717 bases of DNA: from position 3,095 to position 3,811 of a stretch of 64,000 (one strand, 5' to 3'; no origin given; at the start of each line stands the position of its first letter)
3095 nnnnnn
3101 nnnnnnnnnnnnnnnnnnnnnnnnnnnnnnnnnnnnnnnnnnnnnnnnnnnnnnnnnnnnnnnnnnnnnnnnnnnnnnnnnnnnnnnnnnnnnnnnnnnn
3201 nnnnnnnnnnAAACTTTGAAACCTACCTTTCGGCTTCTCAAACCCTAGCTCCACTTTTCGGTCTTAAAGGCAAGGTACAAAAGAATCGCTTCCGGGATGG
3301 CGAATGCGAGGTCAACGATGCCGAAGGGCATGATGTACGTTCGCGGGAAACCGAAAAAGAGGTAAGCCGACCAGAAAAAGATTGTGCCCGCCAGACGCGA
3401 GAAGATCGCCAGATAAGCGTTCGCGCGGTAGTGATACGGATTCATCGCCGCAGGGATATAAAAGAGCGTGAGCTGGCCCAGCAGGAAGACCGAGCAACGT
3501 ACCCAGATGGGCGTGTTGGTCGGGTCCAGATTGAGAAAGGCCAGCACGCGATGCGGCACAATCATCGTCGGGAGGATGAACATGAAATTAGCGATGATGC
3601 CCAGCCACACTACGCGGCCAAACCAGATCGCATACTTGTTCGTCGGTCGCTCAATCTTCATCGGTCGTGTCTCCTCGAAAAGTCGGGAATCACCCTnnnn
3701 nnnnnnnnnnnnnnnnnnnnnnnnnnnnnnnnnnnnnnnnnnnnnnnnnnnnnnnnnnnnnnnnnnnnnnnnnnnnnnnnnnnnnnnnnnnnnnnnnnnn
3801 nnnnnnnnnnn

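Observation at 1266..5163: Tandem duplication of a two-gene module: small polytopic membrane protein followed by a di-heme cytochrome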

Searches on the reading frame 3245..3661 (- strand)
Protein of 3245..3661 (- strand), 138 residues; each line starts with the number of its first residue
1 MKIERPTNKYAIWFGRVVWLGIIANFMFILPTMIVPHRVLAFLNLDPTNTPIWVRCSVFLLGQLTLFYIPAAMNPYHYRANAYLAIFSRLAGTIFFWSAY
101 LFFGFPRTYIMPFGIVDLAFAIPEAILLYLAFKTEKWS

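Call 3: search_protein_families(library=pfam, proteins=[window:3245-3661:-], max_evalue=0.01)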
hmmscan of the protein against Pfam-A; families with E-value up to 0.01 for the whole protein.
window:3245-3661:- (138 aa): 0 families

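Call 4: search_protein_families(library=ncbifam, proteins=[window:3245-3661:-], max_evalue=0.01)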
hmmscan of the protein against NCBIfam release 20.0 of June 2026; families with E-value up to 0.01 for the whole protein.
window:3245-3661:- (138 aa): 0 families
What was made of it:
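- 3245..3661 (-): smB, 138 aa. A four-helix membrane protein that is the conserved partner of this cytochrome family. Invariant residues include N25, W53, Y68, P70, R89; D117 is nearly invariant. No Pfam or NCBIfam family (calls 3, 4).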

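Call 8: find_homologous_proteins(query=window:3245-3661:-, max_evalue=0.001)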
Query window:3245-3661:- (138 aa): 48 proteins with E <= 0.001 among 54 candidates.
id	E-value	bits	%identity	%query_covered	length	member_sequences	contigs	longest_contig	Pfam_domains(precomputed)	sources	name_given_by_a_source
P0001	1.8e-85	303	98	100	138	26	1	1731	-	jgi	jgi:hypothetical protein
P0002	1.9e-83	296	96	100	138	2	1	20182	-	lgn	-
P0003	1.6e-74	267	87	99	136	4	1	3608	-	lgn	-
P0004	2.2e-74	267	85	100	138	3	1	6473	-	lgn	-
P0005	6.9e-73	262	87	97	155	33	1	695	-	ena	-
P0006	2.4e-70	253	81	100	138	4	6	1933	-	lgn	-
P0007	9.2e-69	248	78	97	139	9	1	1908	-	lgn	-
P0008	9.5e-69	248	80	99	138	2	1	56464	-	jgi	jgi:hypothetical protein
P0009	2.0e-67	244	80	100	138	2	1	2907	-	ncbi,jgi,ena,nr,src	ncbi:MAG: hypothetical protein AUG75_23245 [Cyanobacteria bacterium 13_1_20CM_4_61_6]|nr:MAG: hypoth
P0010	1.1e-66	241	79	97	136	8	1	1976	-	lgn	-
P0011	1.1e-65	238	80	97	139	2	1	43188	-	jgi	jgi:hypothetical protein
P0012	1.2e-64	235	78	97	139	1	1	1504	-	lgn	-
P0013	1.3e-64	235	77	100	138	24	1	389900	-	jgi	jgi:hypothetical protein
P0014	1.6e-64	235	78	97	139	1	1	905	-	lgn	-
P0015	3.3e-64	233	78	97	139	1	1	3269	-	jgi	jgi:hypothetical protein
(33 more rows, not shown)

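Call 17: search_solved_structures(query=A1, max_evalue=10)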
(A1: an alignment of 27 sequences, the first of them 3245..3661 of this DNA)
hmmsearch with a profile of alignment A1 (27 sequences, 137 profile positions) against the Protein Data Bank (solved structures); distinct sequences matched with E-value up to 10: 0.

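Call 40: predict_structure(alignment_id=A1)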
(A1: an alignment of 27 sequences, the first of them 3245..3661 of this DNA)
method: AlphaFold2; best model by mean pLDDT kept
length: 138 residues; sequences in the alignment: 27
mean_pLDDT: 79.5   pTM: 0.71
mean pLDDT of the five models: 79.5, 79.1, 78.4, 77.0, 73.6
residues with pLDDT >= 90: 0; 70-90: 115; 50-70: 21; < 50: 2
segments of 3 or more residues with pLDDT < 50: none
pLDDT, mean of each block of 10 residues (from residue 1): 67 88 85 77 66 72 85 84 87 84 78 80 88 70
secondary structure, 60 per line:
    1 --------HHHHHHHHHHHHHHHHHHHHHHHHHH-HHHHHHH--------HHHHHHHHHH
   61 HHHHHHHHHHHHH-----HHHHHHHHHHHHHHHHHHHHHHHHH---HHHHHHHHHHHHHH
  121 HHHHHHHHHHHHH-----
elements in order: H9-34 H36-42 H51-73 H79-103 H107-133
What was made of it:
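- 3245..3661 (-): AF2 model pLDDT 79.5 with helices 9-34, 36-42, 51-73, 79-103, 107-133 (call 40).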

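Call 67: search_protein_representatives(alignment_id=A1)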
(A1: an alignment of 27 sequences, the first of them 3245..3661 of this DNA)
Query: 27 sequences, 137 profile positions. Proteins with E-value up to 0.001 (for the whole library): 488; up to 1e-10: 270; up to 1e-30: 39. The best 150 are listed.
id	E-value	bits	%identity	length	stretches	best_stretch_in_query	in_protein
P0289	1.5e-59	216.4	-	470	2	7-135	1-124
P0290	9.9e-54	197.5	-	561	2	7-132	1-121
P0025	6.8e-50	185.1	-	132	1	1-107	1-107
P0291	2.2e-48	180.2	-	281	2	6-120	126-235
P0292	1.3e-40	155.0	-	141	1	8-135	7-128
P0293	1.2e-39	151.9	-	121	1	7-131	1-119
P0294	2.0e-39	151.2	-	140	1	6-135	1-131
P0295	3.5e-39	150.4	-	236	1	12-136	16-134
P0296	1.2e-38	148.7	-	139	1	8-134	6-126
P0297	3.3e-37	144.0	-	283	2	8-133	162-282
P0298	3.6e-37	143.9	-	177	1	8-134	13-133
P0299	5.1e-37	143.4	-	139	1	8-133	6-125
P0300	2.3e-36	141.3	-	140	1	7-135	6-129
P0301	2.5e-36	141.2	-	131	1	13-132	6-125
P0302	4.0e-36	140.5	-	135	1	7-134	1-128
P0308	9.5e-35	136.1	-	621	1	6-136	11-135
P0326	8.6e-31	123.2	-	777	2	17-129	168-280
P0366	5.0e-25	104.6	-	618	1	8-127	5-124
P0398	9.8e-22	93.9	-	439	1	7-131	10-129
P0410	7.6e-21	91.0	-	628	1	8-133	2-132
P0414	1.4e-20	90.2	-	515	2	12-127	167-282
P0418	3.0e-20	89.1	-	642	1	17-129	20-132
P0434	1.8e-18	83.3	-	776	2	15-134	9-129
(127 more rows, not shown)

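Call 68: search_protein_families(library=pfam, proteins=[P0308, P0366, P0410, P0418, P0326, P0434, P0289, P0290, P0414, P0398], max_evalue=0.001)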
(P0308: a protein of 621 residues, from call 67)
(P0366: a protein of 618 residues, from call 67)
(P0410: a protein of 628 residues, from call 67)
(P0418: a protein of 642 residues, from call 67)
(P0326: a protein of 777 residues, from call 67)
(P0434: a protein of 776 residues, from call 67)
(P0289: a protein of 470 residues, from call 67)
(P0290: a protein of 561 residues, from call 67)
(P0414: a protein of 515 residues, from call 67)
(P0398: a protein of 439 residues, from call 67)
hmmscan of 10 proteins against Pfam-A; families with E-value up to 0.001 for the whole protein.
P0308 (621 aa): 3 families
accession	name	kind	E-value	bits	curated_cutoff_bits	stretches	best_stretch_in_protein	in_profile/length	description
PF21419.2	RoxA-like_Cyt-c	-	1.9e-14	53.4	26.7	1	519-557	1-38/39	RoxA-like, cytochrome c-like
PF00034.26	Cytochrom_C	-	2.5e-09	38.7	21.3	1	451-473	1-23/90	Cytochrome c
PF13442.11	Cytochrome_CBB3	-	9e-08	32.8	27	1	449-506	1-44/68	Cytochrome C oxidase, cbb3-type, subunit III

P0366 (618 aa): 3 families
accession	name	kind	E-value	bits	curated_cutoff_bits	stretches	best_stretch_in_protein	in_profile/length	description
PF21419.2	RoxA-like_Cyt-c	-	1.6e-13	50.4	26.7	1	519-557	1-38/39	RoxA-like, cytochrome c-like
PF00034.26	Cytochrom_C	-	5.2e-08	34.5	21.3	1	449-505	1-53/90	Cytochrome c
PF13442.11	Cytochrome_CBB3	-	6.8e-07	30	27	0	448-483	2-28/68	Cytochrome C oxidase, cbb3-type, subunit III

P0410 (628 aa): 3 families
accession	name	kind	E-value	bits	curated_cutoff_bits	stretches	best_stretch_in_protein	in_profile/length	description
PF21419.2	RoxA-like_Cyt-c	-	2.7e-17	62.5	26.7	1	529-567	1-38/39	RoxA-like, cytochrome c-like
PF00034.26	Cytochrom_C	-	3.8e-10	41.4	21.3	1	460-514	1-58/90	Cytochrome c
PF13442.11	Cytochrome_CBB3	-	2.1e-06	28.4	27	0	459-495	2-34/68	Cytochrome C oxidase, cbb3-type, subunit III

P0418 (642 aa): 3 families
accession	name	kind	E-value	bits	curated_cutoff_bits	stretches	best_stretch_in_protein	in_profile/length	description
PF21419.2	RoxA-like_Cyt-c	-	2.2e-17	62.7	26.7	1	543-581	1-38/39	RoxA-like, cytochrome c-like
PF13442.11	Cytochrome_CBB3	-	0.00012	22.7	27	0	474-494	3-23/68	Cytochrome C oxidase, cbb3-type, subunit III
PF00034.26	Cytochrom_C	-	0.0005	21.8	21.3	0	475-493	2-20/90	Cytochrome c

P0326 (777 aa): 3 families
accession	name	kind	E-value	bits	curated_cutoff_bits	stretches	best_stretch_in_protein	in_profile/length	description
PF21419.2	RoxA-like_Cyt-c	-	1.3e-16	60.3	26.7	1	675-714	1-39/39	RoxA-like, cytochrome c-like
PF13442.11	Cytochrome_CBB3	-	5.6e-06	27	27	0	607-656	2-44/68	Cytochrome C oxidase, cbb3-type, subunit III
PF00034.26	Cytochrom_C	-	1.8e-05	26.4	21.3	0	610-637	3-30/90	Cytochrome c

P0434 (776 aa): 3 families
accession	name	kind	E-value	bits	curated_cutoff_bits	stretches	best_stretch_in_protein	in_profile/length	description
PF21419.2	RoxA-like_Cyt-c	-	4.8e-16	58.5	26.7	1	679-717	1-38/39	RoxA-like, cytochrome c-like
PF00034.26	Cytochrom_C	-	4.5e-05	25.1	21.3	0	612-636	1-25/90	Cytochrome c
PF13442.11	Cytochrome_CBB3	-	0.00015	22.5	27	0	612-641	3-28/68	Cytochrome C oxidase, cbb3-type, subunit III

P0289 (470 aa): 0 families

P0290 (561 aa): 0 families

P0414 (515 aa): 0 families

P0398 (439 aa): 0 families
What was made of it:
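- Independent fusion proteins of 618-642 aa, and of 776/777 aa with two smB domains (calls 67, 68).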

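Call 69: search_protein_families(library=pfam, proteins=[P0289], max_evalue=0.01)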
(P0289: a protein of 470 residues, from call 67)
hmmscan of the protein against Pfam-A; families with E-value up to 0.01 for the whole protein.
P0289 (470 aa): 0 families
